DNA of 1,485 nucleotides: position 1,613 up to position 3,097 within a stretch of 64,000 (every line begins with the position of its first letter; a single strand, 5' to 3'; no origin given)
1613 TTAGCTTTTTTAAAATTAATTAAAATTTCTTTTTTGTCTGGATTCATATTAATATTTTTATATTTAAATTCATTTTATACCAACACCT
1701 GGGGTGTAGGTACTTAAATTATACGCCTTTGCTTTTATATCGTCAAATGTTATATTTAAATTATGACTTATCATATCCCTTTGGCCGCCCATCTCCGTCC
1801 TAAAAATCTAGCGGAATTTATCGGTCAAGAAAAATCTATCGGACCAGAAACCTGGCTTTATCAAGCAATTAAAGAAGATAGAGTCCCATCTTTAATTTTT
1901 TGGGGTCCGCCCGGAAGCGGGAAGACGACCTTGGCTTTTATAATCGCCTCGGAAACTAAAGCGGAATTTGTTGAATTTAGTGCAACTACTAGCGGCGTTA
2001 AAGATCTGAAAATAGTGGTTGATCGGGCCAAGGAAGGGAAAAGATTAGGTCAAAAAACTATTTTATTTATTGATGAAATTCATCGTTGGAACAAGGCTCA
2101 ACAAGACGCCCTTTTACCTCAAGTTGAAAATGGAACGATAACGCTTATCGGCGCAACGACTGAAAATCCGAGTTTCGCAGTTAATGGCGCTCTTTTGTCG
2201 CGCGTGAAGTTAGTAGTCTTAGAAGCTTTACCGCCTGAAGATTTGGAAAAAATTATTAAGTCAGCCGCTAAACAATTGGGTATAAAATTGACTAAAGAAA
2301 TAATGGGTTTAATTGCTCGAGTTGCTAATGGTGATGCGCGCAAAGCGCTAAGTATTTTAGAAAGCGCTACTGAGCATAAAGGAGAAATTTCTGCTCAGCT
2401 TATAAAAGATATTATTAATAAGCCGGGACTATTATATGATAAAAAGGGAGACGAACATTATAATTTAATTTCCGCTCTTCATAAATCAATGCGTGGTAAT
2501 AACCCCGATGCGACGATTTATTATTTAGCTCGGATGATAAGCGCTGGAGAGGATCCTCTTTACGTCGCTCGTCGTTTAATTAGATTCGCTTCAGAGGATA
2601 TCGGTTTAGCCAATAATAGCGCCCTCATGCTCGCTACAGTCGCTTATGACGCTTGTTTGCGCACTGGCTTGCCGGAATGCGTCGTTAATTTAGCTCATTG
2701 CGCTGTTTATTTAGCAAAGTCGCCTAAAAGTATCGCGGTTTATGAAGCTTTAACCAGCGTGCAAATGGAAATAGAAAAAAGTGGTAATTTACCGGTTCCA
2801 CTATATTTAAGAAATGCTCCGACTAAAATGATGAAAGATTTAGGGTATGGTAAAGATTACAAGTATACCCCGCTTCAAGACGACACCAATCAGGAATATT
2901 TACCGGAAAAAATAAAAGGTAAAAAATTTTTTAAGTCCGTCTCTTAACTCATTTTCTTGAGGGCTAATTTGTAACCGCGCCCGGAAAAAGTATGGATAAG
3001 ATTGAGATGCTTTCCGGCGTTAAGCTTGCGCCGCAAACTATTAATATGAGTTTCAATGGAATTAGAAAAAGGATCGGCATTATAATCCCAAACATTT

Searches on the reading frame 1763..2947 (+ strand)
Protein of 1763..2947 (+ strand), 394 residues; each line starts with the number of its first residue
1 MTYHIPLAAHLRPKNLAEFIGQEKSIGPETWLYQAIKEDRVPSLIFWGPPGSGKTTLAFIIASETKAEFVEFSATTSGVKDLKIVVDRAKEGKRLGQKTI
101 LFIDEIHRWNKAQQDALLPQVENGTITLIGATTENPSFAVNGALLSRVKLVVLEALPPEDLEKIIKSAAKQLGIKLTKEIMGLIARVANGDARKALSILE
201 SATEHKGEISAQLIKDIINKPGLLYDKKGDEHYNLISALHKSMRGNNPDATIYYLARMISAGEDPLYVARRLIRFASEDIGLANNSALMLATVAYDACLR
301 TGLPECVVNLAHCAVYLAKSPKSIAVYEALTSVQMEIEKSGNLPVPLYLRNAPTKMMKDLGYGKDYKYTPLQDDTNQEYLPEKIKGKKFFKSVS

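Call 87: find_encoding_contigs(protein=window:1763-2947:+, flank=10000, max_places=3)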
Protein window:1763-2947:+ (394 aa): 2 contigs read that carry it; 1 place shown.
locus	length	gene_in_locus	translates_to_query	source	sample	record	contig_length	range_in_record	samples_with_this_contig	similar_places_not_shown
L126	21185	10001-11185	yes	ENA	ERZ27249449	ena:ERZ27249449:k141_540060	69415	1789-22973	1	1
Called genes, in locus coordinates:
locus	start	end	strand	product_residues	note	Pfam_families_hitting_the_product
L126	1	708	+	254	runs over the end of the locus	-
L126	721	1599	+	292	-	PF12146:Hydrolase_4, PF00561:Abhydrolase_1, PF12697:Abhydrolase_6, PF06821:Ser_hydrolase (weak), PF08538:DUF1749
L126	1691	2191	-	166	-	PF03449:GreA_GreB_N, PF01272:GreA_GreB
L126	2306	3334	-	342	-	-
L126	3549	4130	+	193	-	PF04542:Sigma70_r2, PF08281:Sigma70_r4_2, PF04545:Sigma70_r4 (weak)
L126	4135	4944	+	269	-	-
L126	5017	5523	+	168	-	-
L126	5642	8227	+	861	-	PF00690:Cation_ATPase_N, PF00122:E1-E2_ATPase, PF00702:Hydrolase, PF13246:Cation_ATPase, PF08282:Hydrolase_3 (weak), PF00689:Cation_ATPase_C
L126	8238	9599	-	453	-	PF00403:HMA, PF13386:DsbD_2, PF13473:Cupredoxin_1 (weak)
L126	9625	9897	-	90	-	PF02583:Trns_repr_metal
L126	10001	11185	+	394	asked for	PF05496:RuvB_N, PF00004:AAA, PF01078:Mg_chelatase (faint), PF07728:AAA_5 (weak), PF13173:AAA_14 (faint), PF16193:AAA_assoc_2, PF12002:MgsA_C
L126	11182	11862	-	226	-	PF00072:Response_reg, PF00486:Trans_reg_C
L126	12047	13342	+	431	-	PF13393:tRNA-synt_His, PF00587:tRNA-synt_2b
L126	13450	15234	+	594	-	PF00009:GTP_EFTU, PF01926:MMR_HSR1, PF22042:EF-G_D2, PF03144:GTP_EFTU_D2, PF00679:EFG_C, PF21018:BipA_C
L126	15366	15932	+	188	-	PF04011:LemA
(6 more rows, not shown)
